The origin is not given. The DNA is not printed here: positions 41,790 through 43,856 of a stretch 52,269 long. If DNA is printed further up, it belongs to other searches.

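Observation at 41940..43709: Unassigned Tat-exported two-domain protein translationally coupled to GH127: candidate new carbohydrate-active family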

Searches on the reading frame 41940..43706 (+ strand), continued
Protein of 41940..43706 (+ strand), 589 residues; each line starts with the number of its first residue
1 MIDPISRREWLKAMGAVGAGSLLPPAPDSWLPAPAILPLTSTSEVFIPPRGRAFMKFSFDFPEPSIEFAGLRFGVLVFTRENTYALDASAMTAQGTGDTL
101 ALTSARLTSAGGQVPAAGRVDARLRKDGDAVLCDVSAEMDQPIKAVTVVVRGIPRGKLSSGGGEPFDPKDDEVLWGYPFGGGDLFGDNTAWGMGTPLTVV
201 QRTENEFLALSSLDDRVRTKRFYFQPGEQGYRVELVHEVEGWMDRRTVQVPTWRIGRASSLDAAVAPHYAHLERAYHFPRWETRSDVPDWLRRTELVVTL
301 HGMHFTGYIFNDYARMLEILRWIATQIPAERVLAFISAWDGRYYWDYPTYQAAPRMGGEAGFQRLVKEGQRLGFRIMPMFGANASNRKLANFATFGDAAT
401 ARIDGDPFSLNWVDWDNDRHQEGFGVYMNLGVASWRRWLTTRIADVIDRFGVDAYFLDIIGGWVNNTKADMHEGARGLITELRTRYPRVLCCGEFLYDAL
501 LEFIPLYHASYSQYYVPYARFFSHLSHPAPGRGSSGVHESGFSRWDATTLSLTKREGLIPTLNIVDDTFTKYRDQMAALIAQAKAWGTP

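Call 45: find_encoding_contigs(protein=P0144, flank=8000, max_places=4)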
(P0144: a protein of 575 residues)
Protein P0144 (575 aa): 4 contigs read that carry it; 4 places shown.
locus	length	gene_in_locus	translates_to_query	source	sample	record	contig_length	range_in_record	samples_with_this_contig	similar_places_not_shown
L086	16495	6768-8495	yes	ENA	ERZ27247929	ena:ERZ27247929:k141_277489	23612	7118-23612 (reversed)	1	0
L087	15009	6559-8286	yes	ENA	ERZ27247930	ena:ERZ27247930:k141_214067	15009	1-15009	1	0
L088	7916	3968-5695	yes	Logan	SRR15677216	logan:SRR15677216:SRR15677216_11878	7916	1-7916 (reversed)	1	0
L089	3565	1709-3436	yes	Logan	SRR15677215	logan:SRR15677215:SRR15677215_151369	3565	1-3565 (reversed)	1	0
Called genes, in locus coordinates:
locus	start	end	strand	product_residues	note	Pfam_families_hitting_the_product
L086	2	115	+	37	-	?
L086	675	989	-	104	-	-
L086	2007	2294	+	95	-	-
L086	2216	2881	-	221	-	PF13683:rve_3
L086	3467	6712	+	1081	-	PF13620:CarboxypepD_reg, PF13715:CarbopepD_reg_2, PF17210:SdrD_B (weak), PF25183:OMP_b-brl_4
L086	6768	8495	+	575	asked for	PF19773:DUF6259 (weak), PF02638:GHL10 (weak)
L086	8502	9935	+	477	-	PF03704:BTAD (faint), PF13174:TPR_6 (faint), PF20308:TPR-S (faint), PF23914:TPR_CcmH_CycH (weak), PF13371:TPR_9, PF13432:TPR_16 (weak), PF14559:TPR_19 (weak), PF13432:TPR_16 (weak), +14 more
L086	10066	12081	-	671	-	-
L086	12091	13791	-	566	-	PF03747:ADP_ribosyl_GH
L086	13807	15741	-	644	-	-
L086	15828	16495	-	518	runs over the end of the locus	PF02449:Glyco_hydro_42, PF18120:DUF5597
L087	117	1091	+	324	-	PF10134:RPA, PF04796:RepA_C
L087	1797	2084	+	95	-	-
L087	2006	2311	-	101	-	PF13683:rve_3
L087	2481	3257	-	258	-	-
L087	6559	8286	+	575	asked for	PF19773:DUF6259 (weak), PF02638:GHL10 (weak)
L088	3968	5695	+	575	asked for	PF19773:DUF6259 (weak), PF02638:GHL10 (weak)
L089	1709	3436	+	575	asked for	PF19773:DUF6259 (weak), PF02638:GHL10 (weak)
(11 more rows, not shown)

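Call 49: search_protein_families(library=pfam, proteins=[L074:7877-9964:+, L074:11794-14652:+, L074:14652-16913:+, L059:7942-9960:+, L059:11830-14616:+, L078:4543-6801:+, L051:11779-13833:+, L047:8150-9934:+, L062:8151-10001:+, L080:8635-9900:+], max_evalue=0.00001)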
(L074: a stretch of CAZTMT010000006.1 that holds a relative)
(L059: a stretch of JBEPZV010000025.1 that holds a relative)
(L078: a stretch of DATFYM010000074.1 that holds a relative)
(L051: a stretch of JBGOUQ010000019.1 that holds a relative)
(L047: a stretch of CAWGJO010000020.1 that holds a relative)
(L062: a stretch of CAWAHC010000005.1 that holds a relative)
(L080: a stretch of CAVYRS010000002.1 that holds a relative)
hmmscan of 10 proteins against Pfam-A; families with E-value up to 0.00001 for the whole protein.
L074:7877-9964:+ (696 aa): 1 family
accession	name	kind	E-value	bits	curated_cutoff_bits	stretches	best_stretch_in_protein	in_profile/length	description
PF05960.17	DUF885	-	1.4e-54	187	32.4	1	118-673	19-530/532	Bacterial protein of unknown function (DUF885)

L074:11794-14652:+ (953 aa): 1 family
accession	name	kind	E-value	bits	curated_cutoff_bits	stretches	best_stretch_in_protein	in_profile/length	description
PF18951.5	DUF5695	-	2.3e-48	165.4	25.2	2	128-646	87-610/857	Family of unknown function (DUF5695)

L074:14652-16913:+ (754 aa): 3 families
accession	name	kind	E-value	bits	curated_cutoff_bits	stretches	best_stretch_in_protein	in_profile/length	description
PF01055.32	Glyco_hydro_31_2nd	-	4.8e-61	207.3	23.5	1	251-558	1-328/328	Glycosyl hydrolases family 31 TIM-barrel domain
PF21365.3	Glyco_hydro_31_3rd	-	6.8e-27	94.2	24.4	1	566-652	1-87/87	Glycosyl hydrolase family 31 C-terminal domain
PF17137.9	DUF5110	-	8.4e-15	55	27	1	668-735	1-69/71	Domain of unknown function (DUF5110)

L059:7942-9960:+ (673 aa): 1 family
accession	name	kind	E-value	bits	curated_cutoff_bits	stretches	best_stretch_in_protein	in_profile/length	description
PF05960.17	DUF885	-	9.1e-55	187.7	32.4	1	354-650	228-530/532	Bacterial protein of unknown function (DUF885)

L059:11830-14616:+ (929 aa): 3 families
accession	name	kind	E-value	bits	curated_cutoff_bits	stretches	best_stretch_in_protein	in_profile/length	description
PF15902.12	Sortilin-Vps10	-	2.4e-31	109.5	33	1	161-284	3-113/446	Sortilin, neurotensin receptor 3,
PF02012.26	BNR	-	1.6e-14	51.9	27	0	271-282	1-12/12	BNR/Asp-box repeat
PF14870.12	PSII_BNR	-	4.4e-11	43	27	0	625-750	28-138/303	Photosynthesis system II assembly factor YCF48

L078:4543-6801:+ (753 aa): 3 families
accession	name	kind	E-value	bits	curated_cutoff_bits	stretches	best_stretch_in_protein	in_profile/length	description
PF01055.32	Glyco_hydro_31_2nd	-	5e-60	204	23.5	1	251-556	1-327/328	Glycosyl hydrolases family 31 TIM-barrel domain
PF21365.3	Glyco_hydro_31_3rd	-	3.4e-27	95.2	24.4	1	565-651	1-87/87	Glycosyl hydrolase family 31 C-terminal domain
PF17137.9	DUF5110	-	4.5e-13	49.5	27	1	667-735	1-70/71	Domain of unknown function (DUF5110)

L051:11779-13833:+ (685 aa): 1 family
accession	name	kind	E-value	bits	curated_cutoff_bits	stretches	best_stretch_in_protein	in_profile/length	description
PF01433.26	Peptidase_M1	-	5e-14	52.9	27.7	1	418-579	60-218/218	Peptidase family M1 domain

L047:8150-9934:+ (595 aa): 0 families

L062:8151-10001:+ (617 aa): 2 families
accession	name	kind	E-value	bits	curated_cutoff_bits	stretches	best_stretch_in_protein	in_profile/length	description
PF00005.33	ABC_tran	-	3.1e-52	177.2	25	2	136-285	1-137/137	ABC transporter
PF13304.12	AAA_21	-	6e-08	33.5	27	0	149-189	2-42/304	AAA domain, putative AbiEii toxin, Type IV TA system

L080:8635-9900:+ (422 aa): 2 families
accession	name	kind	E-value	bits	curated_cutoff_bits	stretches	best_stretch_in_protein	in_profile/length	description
PF00557.29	Peptidase_M24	-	4.5e-51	174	23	1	199-404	2-208/208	Metallopeptidase family M24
PF01321.24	Creatinase_N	-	2.5e-20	73.7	22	1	58-191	1-128/128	Creatinase/Prolidase N-terminal domain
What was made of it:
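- In some GH146-less loci the neighbours are peptidases: an M24 prolidase-like gene, an M1 peptidase and DUF885 (call 49).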

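Call 53: search_protein_families(library=pfam, proteins=[L032:6000-7763:+, L057:415-1467:+, L048:3412-4917:+, L055:6274-7413:+, L034:5191-6582:-, L047:11748-13025:+, L032:8486-9991:+, L047:7680-9293:-, L077:2499-4013:+, L047:14306-17230:-], max_evalue=0.00001)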
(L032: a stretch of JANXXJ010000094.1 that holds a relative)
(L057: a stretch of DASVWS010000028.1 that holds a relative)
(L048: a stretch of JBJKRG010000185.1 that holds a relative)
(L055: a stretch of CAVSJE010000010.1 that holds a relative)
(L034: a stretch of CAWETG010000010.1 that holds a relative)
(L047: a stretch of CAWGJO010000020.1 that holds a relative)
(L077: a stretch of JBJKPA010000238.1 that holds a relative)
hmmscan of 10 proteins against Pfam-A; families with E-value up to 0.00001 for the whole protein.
L032:6000-7763:+ (588 aa): 2 families
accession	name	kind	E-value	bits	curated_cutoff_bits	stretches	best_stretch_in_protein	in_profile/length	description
PF02782.22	FGGY_C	-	2.4e-38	132.3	27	1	322-516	3-197/198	FGGY family of carbohydrate kinases, C-terminal domain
PF00370.27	FGGY_N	-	5.6e-09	36.4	28.8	1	35-312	3-245/245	FGGY family of carbohydrate kinases, N-terminal domain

L057:415-1467:+ (351 aa): 2 families
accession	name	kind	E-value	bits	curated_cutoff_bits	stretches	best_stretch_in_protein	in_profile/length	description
PF13407.12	Peripla_BP_4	-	1.3e-45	156.4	35.1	1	50-304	1-253/258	Periplasmic binding protein domain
PF00532.27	Peripla_BP_1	-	2.5e-09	37.4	22.2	1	49-244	3-188/281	Periplasmic binding proteins and sugar binding domain of LacI family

L048:3412-4917:+ (502 aa): 2 families
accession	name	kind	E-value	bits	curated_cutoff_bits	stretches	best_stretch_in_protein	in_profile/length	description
PF00005.33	ABC_tran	-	4.6e-50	170.2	25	2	21-170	1-137/137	ABC transporter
PF13304.12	AAA_21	-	2.8e-09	37.9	27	0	395-452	236-296/304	AAA domain, putative AbiEii toxin, Type IV TA system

L055:6274-7413:+ (380 aa): 1 family
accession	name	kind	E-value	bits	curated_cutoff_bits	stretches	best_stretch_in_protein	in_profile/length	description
PF02653.21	BPD_transp_2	-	2.2e-39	135.6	26.8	1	84-356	3-269/269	Branched-chain amino acid transport system / permease component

L034:5191-6582:- (464 aa): 0 families

L047:11748-13025:+ (426 aa): 1 family
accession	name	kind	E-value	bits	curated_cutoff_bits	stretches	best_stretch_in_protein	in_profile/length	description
PF01263.26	Aldose_epim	-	3.7e-95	319.2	27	1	92-421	2-299/299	Aldose 1-epimerase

L032:8486-9991:+ (502 aa): 1 family
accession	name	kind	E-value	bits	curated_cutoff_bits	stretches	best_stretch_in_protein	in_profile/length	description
PF02952.23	Fucose_iso_C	-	1.2e-14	54.6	29.3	1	342-467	3-139/143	L-fucose isomerase, C-terminal domain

L047:7680-9293:- (538 aa): 0 families

L077:2499-4013:+ (505 aa): 0 families

L047:14306-17230:- (975 aa): 0 families

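Call 54: search_protein_families(library=pfam, proteins=[L040:9275-9988:+, L031:4953-5936:-, L029:7338-8207:+, L049:1739-2458:+, L037:8266-9954:-, L005:1875-4319:-, L036:6876-9530:-, L053:18543-20714:-, L062:13125-14330:-, L040:14665-16056:-], max_evalue=0.00001)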
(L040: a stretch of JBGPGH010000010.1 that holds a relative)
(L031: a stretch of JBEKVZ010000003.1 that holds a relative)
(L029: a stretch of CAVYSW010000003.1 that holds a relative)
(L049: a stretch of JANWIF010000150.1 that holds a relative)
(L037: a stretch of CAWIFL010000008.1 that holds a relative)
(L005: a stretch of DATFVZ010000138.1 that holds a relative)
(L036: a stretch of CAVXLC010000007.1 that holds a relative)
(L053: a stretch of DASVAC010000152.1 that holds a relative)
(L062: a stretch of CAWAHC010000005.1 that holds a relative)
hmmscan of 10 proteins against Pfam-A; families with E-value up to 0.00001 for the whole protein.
L040:9275-9988:+ (238 aa): 1 family
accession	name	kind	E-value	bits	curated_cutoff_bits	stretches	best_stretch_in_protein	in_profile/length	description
PF00596.27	Aldolase_II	-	5.7e-42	144.1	22.2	1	10-198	1-181/183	Class II Aldolase and Adducin N-terminal domain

L031:4953-5936:- (328 aa): 0 families

L029:7338-8207:+ (290 aa): 4 families
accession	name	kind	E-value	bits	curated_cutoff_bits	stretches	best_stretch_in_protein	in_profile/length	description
PF00702.32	Hydrolase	-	1.8e-27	97.4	26.4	1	78-254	2-191/191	haloacid dehalogenase-like hydrolase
PF13419.12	HAD_2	-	2.4e-27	96.6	23.8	1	80-260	1-178/178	Haloacid dehalogenase-like hydrolase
PF13242.12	Hydrolase_like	-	8.3e-10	38.9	22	1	215-271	2-59/75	HAD-hyrolase-like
PF12710.13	HAD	-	2.6e-09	38.2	27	1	80-205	1-140/189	haloacid dehalogenase-like hydrolase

L049:1739-2458:+ (240 aa): 0 families

L037:8266-9954:- (563 aa): 0 families

L005:1875-4319:- (815 aa): 3 families
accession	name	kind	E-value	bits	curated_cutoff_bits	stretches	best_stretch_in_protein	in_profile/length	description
PF01055.32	Glyco_hydro_31_2nd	-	2.6e-82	277.2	23.5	1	341-643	2-327/328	Glycosyl hydrolases family 31 TIM-barrel domain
PF13802.12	Gal_mutarotas_2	-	6.3e-29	102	27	1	118-299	1-184/184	Glycosyl hydrolase 31 N-terminal galactose mutarotase-like domain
PF21365.3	Glyco_hydro_31_3rd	-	3.9e-22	79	24.4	1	652-737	1-87/87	Glycosyl hydrolase family 31 C-terminal domain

L036:6876-9530:- (885 aa): 2 families
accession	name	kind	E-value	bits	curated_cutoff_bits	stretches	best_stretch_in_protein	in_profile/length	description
PF12704.14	MacB_PCD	-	7e-28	98.8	27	2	102-316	1-205/207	MacB-like periplasmic core domain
PF02687.27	FtsX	-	2.2e-26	92.7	25.5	2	765-878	2-120/120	FtsX-like permease C-terminal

L053:18543-20714:- (724 aa): 3 families
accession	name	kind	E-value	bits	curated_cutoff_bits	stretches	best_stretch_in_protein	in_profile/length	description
PF20256.3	MoCoBD_2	-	3.4e-53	181.4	27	2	54-199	46-184/283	Molybdopterin cofactor-binding domain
PF02738.23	MoCoBD_1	-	2.4e-45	155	27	1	324-542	12-244/244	Molybdopterin cofactor-binding domain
PF01315.27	Ald_Xan_dh_C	-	2.4e-07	31.5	31.3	1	215-261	1-47/110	Aldehyde oxidase and xanthine dehydrogenase, a/b hammerhead domain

L062:13125-14330:- (402 aa): 2 families
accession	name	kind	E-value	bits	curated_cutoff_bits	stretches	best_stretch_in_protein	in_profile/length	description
PF16499.11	Melibiase_2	-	3.9e-77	259.8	23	1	40-309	1-284/284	Alpha galactosidase A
PF17801.7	Melibiase_C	-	8.2e-24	83.9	22.9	1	324-397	3-71/71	Alpha galactosidase C-terminal beta sandwich domain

L040:14665-16056:- (464 aa): 0 families
